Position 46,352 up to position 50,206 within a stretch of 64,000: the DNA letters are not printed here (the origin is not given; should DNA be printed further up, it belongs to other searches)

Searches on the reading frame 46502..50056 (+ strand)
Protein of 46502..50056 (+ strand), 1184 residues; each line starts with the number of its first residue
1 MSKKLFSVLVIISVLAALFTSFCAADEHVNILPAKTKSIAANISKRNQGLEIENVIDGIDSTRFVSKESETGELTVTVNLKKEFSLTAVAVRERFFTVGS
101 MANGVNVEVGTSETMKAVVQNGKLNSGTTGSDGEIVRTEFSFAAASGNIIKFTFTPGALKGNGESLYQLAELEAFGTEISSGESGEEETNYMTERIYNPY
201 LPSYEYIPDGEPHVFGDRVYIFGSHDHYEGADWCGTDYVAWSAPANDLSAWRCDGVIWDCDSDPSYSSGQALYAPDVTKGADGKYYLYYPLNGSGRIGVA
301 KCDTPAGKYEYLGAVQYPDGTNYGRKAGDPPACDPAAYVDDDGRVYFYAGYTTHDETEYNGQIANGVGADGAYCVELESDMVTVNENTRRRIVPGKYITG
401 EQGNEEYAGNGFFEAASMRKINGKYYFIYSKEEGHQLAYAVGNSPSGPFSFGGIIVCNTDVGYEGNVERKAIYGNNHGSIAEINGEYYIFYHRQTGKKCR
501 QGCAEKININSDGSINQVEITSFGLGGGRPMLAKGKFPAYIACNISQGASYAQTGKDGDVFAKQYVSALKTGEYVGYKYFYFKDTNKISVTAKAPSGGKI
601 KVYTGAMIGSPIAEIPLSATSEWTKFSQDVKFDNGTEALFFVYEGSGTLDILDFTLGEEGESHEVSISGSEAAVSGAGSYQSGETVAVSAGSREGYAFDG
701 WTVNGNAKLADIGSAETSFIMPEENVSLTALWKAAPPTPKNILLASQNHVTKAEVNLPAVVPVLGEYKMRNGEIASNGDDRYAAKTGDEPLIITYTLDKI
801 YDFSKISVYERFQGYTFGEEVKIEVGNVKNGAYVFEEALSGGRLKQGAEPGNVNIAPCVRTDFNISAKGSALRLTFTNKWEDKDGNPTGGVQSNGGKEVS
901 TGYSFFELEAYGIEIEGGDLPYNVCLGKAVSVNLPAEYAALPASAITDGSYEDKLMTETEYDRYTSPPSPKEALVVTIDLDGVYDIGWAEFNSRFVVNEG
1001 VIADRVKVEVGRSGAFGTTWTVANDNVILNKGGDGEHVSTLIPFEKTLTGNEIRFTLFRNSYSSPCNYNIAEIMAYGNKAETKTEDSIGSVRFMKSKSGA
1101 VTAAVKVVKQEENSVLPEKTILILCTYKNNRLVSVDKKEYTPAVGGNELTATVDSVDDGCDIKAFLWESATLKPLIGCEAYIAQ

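Call 7: search_protein_families(library=pfam, proteins=[window:46502-50056:+])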
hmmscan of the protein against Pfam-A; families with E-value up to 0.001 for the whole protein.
window:46502-50056:+ (1184 aa): 5 families
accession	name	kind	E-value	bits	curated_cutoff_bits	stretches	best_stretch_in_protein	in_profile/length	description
PF04616.20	Glyco_hydro_43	-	5.6e-26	92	32.2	1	245-514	40-287/288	Glycosyl hydrolases family 43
PF18998.6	Flg_new_2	-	3e-14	53.2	23.6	1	669-735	8-72/73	Divergent InlB B-repeat domain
PF00754.31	F5_F8_type_C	-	6.8e-10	39.6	28.2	0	45-156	7-114/127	F5/8 type C domain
PF22633.2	F5_F8_type_C_2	-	1e-05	26.5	27.8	0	54-128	1-69/91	NedA-like, galactose-binding domain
PF03422.21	CBM_6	-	3.4e-05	24.6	28.9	1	553-654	12-121/125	Carbohydrate binding module (family 6)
